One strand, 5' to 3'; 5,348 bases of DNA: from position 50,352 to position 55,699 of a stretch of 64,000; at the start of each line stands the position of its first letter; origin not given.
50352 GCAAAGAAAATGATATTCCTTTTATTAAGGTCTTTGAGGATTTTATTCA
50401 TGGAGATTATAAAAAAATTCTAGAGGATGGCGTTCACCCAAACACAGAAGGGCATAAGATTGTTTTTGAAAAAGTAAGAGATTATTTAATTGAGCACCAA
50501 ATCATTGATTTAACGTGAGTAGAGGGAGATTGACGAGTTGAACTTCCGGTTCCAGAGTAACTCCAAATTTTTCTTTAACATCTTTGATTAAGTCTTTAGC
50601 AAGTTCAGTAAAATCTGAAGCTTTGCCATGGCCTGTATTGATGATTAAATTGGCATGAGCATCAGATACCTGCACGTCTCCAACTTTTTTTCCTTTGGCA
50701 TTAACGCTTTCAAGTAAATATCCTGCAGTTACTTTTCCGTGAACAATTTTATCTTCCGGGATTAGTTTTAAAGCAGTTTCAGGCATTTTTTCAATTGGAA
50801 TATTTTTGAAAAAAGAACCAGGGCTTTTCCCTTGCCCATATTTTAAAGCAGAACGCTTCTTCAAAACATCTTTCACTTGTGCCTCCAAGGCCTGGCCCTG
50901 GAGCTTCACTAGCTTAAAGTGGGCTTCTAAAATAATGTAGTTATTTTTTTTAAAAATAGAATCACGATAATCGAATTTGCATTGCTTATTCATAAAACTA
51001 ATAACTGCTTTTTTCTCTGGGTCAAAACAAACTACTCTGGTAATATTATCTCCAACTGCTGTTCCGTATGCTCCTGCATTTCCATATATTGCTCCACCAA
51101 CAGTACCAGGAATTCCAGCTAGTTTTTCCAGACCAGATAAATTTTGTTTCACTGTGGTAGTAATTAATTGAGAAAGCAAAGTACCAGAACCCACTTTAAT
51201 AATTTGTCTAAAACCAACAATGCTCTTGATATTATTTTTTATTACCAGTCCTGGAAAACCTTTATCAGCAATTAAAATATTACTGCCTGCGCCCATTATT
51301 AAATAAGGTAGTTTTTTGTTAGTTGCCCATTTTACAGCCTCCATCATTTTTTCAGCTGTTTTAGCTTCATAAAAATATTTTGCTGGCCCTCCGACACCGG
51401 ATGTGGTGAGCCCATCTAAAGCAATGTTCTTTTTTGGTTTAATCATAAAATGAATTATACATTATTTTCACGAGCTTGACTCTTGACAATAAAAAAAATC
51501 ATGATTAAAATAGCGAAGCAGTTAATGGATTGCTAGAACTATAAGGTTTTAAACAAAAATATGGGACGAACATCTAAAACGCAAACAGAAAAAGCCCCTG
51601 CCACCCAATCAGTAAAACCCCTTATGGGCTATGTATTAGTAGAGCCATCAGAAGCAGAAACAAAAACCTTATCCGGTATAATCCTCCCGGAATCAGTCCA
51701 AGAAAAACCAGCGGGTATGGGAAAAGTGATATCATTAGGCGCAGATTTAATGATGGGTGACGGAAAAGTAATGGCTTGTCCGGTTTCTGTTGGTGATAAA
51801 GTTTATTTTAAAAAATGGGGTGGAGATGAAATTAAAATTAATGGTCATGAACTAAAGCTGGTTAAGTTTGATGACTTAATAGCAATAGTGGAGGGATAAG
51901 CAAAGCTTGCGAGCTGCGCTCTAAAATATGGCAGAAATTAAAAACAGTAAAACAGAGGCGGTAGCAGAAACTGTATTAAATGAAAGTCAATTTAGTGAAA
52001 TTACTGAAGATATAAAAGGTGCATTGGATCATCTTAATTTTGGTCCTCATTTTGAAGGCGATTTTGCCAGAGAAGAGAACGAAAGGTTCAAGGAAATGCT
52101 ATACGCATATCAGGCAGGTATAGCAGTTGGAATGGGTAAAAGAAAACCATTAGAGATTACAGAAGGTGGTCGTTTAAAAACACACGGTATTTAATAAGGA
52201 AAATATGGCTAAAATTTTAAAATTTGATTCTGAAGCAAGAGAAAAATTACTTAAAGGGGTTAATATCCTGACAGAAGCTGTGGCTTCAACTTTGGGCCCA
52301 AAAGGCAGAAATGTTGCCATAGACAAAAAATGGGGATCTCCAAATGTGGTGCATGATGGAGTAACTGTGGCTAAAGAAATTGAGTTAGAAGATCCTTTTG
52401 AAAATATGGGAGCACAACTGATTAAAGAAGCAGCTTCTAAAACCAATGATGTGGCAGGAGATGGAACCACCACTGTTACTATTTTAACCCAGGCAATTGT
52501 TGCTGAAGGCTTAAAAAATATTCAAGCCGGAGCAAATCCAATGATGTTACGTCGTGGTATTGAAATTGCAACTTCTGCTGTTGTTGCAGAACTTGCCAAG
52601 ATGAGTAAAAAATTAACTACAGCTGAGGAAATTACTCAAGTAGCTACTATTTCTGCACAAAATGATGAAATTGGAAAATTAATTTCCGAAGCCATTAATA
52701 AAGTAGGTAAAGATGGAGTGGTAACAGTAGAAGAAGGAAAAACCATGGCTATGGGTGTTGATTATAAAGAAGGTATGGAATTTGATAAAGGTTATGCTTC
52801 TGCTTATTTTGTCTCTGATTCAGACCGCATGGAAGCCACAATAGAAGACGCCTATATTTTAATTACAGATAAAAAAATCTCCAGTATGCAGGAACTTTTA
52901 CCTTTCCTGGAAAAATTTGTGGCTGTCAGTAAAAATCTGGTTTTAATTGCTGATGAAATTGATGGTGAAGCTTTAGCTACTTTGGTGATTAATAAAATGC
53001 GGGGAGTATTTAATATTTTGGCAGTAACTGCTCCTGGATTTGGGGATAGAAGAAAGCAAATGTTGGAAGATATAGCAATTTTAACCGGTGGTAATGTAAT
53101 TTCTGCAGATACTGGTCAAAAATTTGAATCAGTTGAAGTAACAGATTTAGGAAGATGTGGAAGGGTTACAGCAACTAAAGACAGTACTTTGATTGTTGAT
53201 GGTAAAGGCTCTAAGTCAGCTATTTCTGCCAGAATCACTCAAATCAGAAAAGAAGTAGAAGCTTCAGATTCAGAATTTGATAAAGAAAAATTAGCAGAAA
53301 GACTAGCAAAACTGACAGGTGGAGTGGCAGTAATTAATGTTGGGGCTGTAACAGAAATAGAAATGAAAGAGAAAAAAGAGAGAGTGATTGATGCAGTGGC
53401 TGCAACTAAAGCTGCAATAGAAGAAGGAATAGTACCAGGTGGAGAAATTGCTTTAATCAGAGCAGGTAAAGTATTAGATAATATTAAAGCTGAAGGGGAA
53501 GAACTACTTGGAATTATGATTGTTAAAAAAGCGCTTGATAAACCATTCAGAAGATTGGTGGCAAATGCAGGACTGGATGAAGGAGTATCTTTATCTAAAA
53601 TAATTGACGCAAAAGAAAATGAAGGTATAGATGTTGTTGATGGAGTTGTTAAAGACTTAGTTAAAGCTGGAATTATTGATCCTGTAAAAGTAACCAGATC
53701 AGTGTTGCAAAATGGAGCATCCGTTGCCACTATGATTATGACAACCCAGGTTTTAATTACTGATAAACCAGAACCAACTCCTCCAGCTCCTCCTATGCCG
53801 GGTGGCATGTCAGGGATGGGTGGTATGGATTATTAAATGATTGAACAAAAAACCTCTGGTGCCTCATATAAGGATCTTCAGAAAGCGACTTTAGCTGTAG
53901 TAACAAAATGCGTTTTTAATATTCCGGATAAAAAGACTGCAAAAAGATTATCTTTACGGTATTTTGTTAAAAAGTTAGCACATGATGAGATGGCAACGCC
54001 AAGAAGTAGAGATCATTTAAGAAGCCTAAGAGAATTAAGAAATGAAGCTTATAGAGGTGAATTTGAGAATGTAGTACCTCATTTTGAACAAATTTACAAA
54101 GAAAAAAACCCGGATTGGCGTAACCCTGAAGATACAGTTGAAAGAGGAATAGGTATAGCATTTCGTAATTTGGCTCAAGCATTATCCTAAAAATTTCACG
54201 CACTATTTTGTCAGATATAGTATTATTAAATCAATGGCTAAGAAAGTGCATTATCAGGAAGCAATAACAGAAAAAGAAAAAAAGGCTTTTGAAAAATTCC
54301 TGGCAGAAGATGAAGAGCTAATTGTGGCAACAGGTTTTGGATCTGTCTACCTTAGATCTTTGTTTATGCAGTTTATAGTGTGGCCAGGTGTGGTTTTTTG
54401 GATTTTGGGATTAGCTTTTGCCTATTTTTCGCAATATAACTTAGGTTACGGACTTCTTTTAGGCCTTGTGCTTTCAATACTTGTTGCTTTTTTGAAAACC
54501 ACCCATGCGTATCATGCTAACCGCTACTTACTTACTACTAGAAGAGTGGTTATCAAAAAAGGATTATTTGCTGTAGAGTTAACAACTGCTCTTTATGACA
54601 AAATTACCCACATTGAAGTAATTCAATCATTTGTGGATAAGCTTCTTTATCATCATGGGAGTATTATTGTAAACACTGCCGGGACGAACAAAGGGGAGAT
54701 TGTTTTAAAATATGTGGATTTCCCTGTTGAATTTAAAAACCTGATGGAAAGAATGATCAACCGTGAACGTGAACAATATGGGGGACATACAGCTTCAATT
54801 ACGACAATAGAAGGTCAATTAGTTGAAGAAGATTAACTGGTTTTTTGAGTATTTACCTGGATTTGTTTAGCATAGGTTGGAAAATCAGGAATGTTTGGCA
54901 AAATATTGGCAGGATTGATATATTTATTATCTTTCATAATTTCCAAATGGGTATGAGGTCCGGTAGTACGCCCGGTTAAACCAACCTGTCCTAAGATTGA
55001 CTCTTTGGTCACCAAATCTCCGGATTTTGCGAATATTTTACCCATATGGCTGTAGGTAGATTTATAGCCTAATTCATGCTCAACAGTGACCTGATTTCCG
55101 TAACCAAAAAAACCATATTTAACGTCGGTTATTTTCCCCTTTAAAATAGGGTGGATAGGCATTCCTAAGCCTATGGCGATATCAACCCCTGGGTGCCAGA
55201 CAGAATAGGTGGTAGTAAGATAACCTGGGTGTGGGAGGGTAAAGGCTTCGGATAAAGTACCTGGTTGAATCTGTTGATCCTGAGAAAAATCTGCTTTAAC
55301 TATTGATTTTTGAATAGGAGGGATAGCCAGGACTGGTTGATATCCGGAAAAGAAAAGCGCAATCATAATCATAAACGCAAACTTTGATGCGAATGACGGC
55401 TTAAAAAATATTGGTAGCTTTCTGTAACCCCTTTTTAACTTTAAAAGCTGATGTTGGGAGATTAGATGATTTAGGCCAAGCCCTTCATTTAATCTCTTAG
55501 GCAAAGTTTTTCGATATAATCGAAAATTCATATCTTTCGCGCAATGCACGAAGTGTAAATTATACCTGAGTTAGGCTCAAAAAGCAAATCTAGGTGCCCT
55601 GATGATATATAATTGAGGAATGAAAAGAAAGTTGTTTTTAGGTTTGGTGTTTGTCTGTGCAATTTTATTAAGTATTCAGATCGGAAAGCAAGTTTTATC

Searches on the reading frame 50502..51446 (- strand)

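Call 18: search_protein_families(library=pfam, proteins=[window:50502-51446:-], max_evalue=0.001)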
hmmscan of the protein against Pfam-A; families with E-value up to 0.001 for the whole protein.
window:50502-51446:- (314 aa): 2 families
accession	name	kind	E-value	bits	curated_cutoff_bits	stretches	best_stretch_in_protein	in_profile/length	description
PF02873.21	MurB_C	-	1.5e-23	83.3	27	1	188-305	3-99/99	UDP-N-acetylenolpyruvoylglucosamine reductase, C-terminal domain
PF01565.28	FAD_binding_4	-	5.7e-19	68.6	26.4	1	23-144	2-132/139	FAD binding domain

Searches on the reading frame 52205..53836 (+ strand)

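Call 18: search_protein_families(library=pfam, proteins=[window:52205-53836:+], max_evalue=0.001)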
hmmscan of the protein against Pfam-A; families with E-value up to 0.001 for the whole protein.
window:52205-53836:+ (543 aa): 1 family
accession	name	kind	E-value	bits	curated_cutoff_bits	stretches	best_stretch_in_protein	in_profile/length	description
PF00118.29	Cpn60_TCP1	-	1.5e-69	235.4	34.3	1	22-521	1-489/490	TCP-1/cpn60 chaperonin family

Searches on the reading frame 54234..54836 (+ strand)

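Call 71: search_protein_families(library=pfam, proteins=[window:54234-54836:+], max_evalue=0.001)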
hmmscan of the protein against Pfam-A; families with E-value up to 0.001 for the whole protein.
window:54234-54836:+ (200 aa): 1 family
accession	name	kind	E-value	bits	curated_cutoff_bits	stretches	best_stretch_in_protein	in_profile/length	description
PF03703.20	bPH_2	-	1.5e-09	38.4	22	1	93-163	1-68/78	Bacterial PH domain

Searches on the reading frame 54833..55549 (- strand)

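Call 71: search_protein_families(library=pfam, proteins=[window:54833-55549:-], max_evalue=0.001)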
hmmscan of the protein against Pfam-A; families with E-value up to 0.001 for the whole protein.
window:54833-55549:- (238 aa): 1 family
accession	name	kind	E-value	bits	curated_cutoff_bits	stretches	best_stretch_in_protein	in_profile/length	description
PF01551.29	Peptidase_M23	-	4.6e-22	78.5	28.7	1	119-213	3-96/96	Peptidase family M23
